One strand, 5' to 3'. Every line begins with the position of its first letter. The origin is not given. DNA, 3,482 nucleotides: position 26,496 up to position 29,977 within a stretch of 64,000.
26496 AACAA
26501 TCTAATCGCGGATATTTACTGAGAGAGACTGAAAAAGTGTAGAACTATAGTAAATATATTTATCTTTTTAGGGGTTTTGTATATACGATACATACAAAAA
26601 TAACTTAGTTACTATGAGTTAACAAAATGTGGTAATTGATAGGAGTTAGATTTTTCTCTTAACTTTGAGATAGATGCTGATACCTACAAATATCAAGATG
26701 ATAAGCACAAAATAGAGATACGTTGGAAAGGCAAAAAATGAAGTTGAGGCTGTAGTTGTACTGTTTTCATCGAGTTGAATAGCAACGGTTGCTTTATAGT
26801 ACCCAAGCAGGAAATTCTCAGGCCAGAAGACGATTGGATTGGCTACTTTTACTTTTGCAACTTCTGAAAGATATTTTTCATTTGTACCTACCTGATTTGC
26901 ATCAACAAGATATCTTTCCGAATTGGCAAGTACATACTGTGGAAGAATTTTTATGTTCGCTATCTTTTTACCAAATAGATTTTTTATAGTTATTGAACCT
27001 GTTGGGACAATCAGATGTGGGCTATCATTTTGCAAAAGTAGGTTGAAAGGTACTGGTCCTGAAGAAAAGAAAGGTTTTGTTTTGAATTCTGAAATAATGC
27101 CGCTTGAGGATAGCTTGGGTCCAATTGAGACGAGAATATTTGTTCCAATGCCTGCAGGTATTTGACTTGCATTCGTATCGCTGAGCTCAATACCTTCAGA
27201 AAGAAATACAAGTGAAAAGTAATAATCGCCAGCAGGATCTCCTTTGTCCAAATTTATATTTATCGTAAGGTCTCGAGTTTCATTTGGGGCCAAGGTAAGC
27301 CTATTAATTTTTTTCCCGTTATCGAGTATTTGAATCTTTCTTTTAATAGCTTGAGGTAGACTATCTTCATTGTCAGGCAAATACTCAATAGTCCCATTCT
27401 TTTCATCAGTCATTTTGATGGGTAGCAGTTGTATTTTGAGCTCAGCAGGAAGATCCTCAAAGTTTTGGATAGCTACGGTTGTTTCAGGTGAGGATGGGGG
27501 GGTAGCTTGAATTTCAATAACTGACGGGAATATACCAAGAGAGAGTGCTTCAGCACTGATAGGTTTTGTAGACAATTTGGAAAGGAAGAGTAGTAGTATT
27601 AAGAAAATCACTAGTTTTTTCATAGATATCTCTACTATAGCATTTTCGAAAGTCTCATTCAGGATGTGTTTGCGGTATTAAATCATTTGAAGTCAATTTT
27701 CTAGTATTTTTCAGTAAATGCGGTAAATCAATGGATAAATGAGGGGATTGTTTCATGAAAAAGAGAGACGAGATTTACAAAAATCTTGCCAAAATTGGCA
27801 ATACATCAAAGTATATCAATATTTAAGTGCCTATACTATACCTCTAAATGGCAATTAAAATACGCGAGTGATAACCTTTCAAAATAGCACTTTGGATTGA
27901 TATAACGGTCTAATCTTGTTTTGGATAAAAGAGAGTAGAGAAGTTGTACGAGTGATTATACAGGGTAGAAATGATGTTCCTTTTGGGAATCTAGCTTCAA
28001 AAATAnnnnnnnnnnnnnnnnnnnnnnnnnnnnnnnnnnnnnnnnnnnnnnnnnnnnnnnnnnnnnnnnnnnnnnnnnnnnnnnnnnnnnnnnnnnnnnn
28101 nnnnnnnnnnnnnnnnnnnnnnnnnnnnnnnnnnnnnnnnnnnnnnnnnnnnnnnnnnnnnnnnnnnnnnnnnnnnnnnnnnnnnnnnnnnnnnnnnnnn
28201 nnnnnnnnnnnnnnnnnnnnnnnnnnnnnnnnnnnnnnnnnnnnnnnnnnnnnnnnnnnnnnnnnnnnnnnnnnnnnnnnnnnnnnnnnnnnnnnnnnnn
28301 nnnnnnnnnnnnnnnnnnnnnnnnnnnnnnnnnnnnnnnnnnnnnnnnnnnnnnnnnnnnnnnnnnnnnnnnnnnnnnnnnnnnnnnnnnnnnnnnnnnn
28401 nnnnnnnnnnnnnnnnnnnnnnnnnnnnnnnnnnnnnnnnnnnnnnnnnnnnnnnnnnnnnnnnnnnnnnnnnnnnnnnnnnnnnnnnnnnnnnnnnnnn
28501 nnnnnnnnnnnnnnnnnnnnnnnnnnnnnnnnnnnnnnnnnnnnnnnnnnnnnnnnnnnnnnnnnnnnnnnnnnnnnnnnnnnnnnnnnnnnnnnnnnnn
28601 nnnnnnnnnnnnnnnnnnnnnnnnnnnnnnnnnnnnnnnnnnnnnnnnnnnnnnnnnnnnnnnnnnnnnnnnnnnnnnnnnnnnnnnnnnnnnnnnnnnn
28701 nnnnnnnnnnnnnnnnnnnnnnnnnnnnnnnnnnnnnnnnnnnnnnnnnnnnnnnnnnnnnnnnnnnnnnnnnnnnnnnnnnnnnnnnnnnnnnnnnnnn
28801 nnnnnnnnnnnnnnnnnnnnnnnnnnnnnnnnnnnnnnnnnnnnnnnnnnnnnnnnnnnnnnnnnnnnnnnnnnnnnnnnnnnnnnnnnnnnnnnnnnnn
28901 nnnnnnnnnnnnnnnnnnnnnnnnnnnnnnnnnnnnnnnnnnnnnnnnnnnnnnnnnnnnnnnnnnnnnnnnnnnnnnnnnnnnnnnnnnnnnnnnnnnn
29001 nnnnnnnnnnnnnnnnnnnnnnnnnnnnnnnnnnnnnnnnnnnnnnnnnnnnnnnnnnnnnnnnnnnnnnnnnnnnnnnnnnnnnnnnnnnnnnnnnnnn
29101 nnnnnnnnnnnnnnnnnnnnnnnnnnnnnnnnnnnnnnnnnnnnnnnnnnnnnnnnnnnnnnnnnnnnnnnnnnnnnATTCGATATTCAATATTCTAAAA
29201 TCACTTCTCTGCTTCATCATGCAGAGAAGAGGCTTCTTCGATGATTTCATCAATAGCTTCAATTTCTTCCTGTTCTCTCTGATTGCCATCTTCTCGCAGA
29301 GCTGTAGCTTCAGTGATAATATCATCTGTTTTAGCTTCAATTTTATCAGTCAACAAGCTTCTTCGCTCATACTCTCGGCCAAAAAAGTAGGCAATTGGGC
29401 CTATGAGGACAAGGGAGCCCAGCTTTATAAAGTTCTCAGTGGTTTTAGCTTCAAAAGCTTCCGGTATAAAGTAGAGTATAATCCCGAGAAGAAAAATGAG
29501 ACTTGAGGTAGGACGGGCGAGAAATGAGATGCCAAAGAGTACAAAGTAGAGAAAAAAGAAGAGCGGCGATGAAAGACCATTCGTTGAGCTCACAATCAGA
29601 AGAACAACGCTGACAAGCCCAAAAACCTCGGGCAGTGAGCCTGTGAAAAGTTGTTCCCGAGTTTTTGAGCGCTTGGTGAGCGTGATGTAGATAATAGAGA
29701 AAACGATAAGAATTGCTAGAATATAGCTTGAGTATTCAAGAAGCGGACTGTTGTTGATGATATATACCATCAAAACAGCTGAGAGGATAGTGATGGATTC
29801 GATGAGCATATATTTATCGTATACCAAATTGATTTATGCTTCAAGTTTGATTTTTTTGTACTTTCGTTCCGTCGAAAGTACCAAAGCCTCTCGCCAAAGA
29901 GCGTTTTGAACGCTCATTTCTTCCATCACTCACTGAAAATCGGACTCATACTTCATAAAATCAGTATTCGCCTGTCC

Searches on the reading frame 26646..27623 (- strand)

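Call 34: search_protein_families(library=pfam, max_evalue=0.001, proteins=[window:26646-27623:-])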
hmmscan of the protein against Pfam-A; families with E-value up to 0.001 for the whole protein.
window:26646-27623:- (325 aa): 1 family
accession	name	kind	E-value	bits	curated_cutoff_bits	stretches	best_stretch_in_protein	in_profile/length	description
PF06030.18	WxLIP_PGBD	-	2.4e-06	28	27.3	1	39-138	22-117/121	WxL Interacting Protein, peptidoglycan binding domain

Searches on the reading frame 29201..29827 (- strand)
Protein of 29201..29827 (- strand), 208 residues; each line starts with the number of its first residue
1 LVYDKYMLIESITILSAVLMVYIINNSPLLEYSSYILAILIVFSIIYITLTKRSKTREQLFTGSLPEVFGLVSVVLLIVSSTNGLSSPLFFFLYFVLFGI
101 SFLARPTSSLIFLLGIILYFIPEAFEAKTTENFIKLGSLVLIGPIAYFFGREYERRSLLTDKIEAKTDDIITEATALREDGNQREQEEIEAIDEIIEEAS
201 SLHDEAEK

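Call 34: search_protein_families(library=pfam, max_evalue=0.001, proteins=[window:29201-29827:-])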
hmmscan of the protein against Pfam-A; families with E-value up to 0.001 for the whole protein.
window:29201-29827:- (208 aa): 0 families

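Call 61: find_encoding_contigs(protein=window:29204-29809:-, flank=10000, max_places=10)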
Protein seq(202 aa) (202 aa): 19 contigs read that carry it; 10 places shown.
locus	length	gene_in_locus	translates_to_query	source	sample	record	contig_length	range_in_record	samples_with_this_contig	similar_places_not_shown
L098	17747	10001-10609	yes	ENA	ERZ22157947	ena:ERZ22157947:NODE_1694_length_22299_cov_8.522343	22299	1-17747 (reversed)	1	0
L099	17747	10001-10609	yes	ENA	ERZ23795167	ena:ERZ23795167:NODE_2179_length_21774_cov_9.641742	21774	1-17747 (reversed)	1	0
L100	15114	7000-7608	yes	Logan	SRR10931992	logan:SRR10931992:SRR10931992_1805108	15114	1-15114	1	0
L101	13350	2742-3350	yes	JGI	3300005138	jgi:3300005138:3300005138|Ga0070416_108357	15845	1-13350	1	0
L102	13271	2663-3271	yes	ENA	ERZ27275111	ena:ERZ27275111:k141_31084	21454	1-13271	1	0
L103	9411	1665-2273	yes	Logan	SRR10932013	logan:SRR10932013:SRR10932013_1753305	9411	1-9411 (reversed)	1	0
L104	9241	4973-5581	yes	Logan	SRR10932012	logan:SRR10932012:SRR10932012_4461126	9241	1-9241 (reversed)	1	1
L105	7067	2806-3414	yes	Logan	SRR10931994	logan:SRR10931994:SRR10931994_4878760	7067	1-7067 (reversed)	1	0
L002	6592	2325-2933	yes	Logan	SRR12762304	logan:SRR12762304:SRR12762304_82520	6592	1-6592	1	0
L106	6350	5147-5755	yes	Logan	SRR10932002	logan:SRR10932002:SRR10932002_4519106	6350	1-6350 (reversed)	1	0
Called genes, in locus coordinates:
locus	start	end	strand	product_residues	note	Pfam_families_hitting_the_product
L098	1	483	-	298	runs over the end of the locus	PF00753:Lactamase_B (faint)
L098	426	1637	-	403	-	PF03772:Competence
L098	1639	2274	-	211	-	PF10531:SLBB, PF12836:HHH_3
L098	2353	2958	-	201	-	PF08264:Anticodon_1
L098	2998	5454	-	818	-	PF00133:tRNA-synt_1, PF09334:tRNA-synt_1g, PF00561:Abhydrolase_1 (weak), PF06821:Ser_hydrolase, PF12697:Abhydrolase_6 (faint), PF13603:tRNA-synt_1_2, PF00133:tRNA-synt_1, PF09334:tRNA-synt_1g (weak)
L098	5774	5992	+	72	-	-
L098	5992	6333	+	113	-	-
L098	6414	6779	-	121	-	-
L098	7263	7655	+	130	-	PF08433:KTI12 (weak), PF13671:AAA_33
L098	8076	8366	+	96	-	-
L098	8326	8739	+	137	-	-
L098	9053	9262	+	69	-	-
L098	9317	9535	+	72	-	-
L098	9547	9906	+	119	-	-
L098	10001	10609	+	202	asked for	-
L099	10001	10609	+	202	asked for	-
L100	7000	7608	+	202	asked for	-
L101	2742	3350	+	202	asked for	-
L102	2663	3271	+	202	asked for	-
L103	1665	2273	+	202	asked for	-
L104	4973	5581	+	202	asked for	-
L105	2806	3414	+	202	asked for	-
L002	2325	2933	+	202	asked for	-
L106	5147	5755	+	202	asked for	-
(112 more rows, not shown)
